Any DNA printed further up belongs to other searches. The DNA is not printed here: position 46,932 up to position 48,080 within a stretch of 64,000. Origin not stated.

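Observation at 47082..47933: DapF orthologue with both catalytic cysteines encoded as serine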

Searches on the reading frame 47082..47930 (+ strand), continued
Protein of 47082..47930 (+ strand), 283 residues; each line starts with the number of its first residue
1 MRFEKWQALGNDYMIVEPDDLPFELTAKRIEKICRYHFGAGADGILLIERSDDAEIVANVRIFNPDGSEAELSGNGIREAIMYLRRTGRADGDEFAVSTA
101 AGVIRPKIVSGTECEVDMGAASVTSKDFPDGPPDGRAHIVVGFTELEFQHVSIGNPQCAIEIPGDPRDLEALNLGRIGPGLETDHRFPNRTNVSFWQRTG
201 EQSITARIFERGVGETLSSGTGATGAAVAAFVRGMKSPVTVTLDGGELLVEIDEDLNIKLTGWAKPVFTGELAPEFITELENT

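Call 31: search_solved_structures(query=window:47082-47930:+, show_alignments=5, max_evalue=1e-34)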
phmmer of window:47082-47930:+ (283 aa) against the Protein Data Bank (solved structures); distinct sequences matched with E-value up to 1e-34: 6.
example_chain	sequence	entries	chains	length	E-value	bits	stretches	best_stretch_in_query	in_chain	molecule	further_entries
3ejx_A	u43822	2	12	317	2.1e-40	142.4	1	2-271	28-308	Diaminopimelate epimerase, chloroplastic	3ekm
5ha4_A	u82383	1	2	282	9.5e-40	140.2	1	2-272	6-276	Diaminopimelate epimerase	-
9mro_A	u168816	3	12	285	5.4e-39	137.8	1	2-272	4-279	Diaminopimelate epimerase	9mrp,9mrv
2otn_A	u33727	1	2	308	4.6e-35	124.9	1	3-270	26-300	Diaminopimelate epimerase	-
2q9j_A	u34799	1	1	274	5.5e-35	124.6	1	1-270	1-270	Diaminopimelate epimerase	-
2q9h_A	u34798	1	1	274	5.5e-35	124.6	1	1-270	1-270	Diaminopimelate epimerase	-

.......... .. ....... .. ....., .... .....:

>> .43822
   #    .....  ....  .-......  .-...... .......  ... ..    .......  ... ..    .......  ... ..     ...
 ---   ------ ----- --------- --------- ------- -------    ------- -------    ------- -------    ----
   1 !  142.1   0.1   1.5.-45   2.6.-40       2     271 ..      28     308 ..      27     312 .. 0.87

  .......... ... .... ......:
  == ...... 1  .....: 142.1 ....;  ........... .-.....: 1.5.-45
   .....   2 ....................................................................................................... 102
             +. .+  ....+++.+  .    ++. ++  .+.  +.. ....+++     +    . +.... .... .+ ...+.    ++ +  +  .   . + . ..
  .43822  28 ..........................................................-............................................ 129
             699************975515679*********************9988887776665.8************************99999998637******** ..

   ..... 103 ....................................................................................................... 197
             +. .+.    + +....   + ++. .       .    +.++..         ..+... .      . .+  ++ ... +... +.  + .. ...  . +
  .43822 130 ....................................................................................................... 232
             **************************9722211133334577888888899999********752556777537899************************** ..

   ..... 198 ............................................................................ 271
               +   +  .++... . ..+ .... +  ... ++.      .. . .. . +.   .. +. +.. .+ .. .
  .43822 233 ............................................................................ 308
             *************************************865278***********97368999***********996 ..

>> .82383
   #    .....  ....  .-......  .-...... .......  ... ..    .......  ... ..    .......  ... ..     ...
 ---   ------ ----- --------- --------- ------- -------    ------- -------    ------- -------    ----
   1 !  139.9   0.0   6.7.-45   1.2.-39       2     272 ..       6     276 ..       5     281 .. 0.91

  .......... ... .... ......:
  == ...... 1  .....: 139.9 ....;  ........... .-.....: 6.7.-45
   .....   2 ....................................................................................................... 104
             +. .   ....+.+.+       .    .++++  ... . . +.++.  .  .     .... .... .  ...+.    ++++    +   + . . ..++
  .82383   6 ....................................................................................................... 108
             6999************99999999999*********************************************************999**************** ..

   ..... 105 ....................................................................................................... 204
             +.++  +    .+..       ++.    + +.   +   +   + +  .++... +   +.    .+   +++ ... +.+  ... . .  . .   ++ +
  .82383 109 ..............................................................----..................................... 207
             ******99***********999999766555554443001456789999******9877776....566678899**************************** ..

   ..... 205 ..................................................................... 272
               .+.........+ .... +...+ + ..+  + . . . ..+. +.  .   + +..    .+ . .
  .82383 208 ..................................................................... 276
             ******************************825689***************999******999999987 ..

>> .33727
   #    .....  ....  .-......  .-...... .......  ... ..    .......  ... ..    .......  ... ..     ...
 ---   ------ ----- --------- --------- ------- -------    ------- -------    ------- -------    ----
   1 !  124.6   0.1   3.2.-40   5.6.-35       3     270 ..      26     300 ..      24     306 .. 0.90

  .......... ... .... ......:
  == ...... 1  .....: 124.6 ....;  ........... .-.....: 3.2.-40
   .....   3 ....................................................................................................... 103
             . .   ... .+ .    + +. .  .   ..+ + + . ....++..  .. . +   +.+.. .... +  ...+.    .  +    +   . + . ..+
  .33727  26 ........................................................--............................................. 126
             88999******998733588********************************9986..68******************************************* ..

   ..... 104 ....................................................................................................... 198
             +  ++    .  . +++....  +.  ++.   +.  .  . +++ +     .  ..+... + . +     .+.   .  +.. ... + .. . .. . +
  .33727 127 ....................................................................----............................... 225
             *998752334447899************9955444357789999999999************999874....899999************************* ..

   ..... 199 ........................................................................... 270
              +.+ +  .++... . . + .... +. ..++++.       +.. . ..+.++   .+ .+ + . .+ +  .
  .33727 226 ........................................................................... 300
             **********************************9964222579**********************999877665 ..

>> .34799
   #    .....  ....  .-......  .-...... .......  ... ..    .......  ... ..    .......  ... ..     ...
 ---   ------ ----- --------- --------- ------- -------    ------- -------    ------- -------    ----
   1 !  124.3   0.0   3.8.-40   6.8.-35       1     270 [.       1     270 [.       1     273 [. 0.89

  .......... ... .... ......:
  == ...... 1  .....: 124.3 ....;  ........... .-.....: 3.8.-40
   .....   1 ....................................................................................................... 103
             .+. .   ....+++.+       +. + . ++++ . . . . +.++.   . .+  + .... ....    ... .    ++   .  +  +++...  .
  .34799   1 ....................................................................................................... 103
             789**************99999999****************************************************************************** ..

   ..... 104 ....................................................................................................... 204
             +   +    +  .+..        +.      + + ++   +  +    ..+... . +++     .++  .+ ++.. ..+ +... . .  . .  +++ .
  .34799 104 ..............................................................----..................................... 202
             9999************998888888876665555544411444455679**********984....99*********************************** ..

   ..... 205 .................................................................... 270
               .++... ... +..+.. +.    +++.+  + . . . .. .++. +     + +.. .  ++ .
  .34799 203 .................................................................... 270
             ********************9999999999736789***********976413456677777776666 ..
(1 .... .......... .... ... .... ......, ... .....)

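Call 32: list_cluster_members(proteins=[P0133, P0142, P0155, P0168, P0172, P0190, P0212, P0226, P0266, P0265])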
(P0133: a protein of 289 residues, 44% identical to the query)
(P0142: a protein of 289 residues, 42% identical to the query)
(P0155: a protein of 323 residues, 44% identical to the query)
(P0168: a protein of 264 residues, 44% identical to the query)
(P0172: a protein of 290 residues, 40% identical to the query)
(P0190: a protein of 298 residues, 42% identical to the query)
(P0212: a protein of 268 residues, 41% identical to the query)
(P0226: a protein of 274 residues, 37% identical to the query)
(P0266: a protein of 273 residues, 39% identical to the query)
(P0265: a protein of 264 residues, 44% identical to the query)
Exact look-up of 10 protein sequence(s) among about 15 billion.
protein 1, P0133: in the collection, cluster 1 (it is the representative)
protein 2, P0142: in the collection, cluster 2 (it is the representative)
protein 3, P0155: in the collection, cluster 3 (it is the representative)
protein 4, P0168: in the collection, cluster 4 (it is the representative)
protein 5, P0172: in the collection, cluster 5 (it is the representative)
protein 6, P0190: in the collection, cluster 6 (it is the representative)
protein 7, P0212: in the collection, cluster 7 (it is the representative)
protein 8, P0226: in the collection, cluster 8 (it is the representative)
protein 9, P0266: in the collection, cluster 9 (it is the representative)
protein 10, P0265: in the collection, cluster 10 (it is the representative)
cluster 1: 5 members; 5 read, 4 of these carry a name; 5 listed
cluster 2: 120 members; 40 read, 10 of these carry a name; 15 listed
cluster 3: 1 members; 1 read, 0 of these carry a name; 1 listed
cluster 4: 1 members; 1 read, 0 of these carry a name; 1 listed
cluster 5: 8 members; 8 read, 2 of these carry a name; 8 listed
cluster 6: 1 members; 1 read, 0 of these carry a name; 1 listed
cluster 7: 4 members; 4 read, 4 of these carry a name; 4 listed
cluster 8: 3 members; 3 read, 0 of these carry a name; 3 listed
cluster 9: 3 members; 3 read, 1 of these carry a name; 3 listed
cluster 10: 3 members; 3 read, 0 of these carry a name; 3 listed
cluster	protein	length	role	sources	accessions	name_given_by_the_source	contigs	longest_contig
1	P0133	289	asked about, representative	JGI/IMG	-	diaminopimelate epimerase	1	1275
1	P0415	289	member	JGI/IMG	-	diaminopimelate epimerase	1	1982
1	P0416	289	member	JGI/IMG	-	diaminopimelate epimerase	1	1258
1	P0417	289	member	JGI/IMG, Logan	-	diaminopimelate epimerase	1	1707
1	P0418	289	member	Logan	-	-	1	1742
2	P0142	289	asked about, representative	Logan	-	-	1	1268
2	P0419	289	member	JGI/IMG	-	diaminopimelate epimerase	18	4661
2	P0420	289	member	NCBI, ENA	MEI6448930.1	MAG: diaminopimelate epimerase [Actinomycetes bacterium]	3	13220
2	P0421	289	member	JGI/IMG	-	diaminopimelate epimerase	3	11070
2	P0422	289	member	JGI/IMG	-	diaminopimelate epimerase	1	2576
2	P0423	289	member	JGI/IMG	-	diaminopimelate epimerase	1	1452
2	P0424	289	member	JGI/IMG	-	diaminopimelate epimerase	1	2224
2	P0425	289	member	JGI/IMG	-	diaminopimelate epimerase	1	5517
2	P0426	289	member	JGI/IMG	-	diaminopimelate epimerase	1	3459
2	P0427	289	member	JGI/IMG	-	diaminopimelate epimerase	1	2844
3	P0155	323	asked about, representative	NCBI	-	-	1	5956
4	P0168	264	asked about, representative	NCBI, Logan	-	-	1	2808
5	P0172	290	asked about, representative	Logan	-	-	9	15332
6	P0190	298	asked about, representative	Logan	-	-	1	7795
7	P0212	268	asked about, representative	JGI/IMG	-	diaminopimelate epimerase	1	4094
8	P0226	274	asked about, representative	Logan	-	-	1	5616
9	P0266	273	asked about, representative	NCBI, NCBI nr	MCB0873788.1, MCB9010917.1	MAG: diaminopimelate epimerase [Actinobacteria bacterium] | diaminopimelate epimerase [Thermoleophilia bacterium]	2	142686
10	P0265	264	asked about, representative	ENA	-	-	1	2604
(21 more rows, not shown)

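Call 33: find_encoding_contigs(protein=P0266, flank=10000, max_places=3)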
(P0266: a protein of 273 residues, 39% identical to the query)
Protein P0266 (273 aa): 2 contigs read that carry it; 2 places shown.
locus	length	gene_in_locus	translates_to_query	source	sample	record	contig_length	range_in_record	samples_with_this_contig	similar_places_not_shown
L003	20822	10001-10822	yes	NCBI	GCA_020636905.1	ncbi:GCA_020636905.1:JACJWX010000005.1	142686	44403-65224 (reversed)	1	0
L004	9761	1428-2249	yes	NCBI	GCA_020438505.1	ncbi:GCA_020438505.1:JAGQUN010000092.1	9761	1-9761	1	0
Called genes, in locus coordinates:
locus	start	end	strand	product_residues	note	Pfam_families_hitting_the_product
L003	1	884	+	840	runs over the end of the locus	PF00672:HAMP, PF00990:GGDEF, PF00563:EAL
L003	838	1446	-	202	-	PF00081:Sod_Fe_N, PF02777:Sod_Fe_C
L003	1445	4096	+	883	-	PF17854:FtsK_alpha, PF01580:FtsK_SpoIIIE, PF01935:DUF87 (weak), PF12846:AAA_10 (faint), PF09397:FtsK_gamma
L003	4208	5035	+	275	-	PF13413:HTH_25, PF13464:RodZ_C (weak)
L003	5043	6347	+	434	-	PF00994:MoCF_biosynth, PF02464:CinA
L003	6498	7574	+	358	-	PF00154:RecA_N, PF08423:Rad51, PF06745:ATPase (weak), PF21096:RecA_C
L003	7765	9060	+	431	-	PF00919:UPF0004, PF04055:Radical_SAM, PF01938:TRAM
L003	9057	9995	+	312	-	PF01745:IPT (faint), PF01715:IPPT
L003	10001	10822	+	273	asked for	PF01678:DAP_epimerase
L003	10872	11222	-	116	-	-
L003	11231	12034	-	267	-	PF14805:THDPS_N_2, PF00132:Hexapep (faint), PF14602:Hexapep_2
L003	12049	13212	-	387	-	PF00155:Aminotran_1_2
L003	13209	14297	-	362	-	PF04389:Peptidase_M28 (weak), PF01546:Peptidase_M20, PF07687:M20_dimer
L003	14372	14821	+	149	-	PF22769:DCD, PF00692:dUTPase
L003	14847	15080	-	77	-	-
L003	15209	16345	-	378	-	PF00155:Aminotran_1_2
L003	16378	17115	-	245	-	PF07685:GATase_3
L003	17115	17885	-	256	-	PF13489:Methyltransf_23, PF08241:Methyltransf_11, PF08242:Methyltransf_12, PF13649:Methyltransf_25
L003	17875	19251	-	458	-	PF08245:Mur_ligase_M, PF08353:MurT_C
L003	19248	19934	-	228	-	PF06026:Rib_5-P_isom_A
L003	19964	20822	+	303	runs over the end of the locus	PF00753:Lactamase_B, PF19583:ODP (weak)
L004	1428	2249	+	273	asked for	PF01678:DAP_epimerase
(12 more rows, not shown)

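Call 34: find_encoding_contigs(protein=P0212, flank=10000, max_places=3)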
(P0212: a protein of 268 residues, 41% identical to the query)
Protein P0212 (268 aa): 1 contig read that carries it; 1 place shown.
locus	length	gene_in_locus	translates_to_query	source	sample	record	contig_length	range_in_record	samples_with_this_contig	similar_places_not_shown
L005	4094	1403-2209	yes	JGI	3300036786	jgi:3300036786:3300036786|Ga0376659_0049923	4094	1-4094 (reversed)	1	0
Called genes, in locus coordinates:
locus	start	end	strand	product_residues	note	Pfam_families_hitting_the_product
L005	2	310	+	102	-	?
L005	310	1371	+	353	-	PF01546:Peptidase_M20, PF07687:M20_dimer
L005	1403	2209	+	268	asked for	PF01678:DAP_epimerase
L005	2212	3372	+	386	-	PF00155:Aminotran_1_2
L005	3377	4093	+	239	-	?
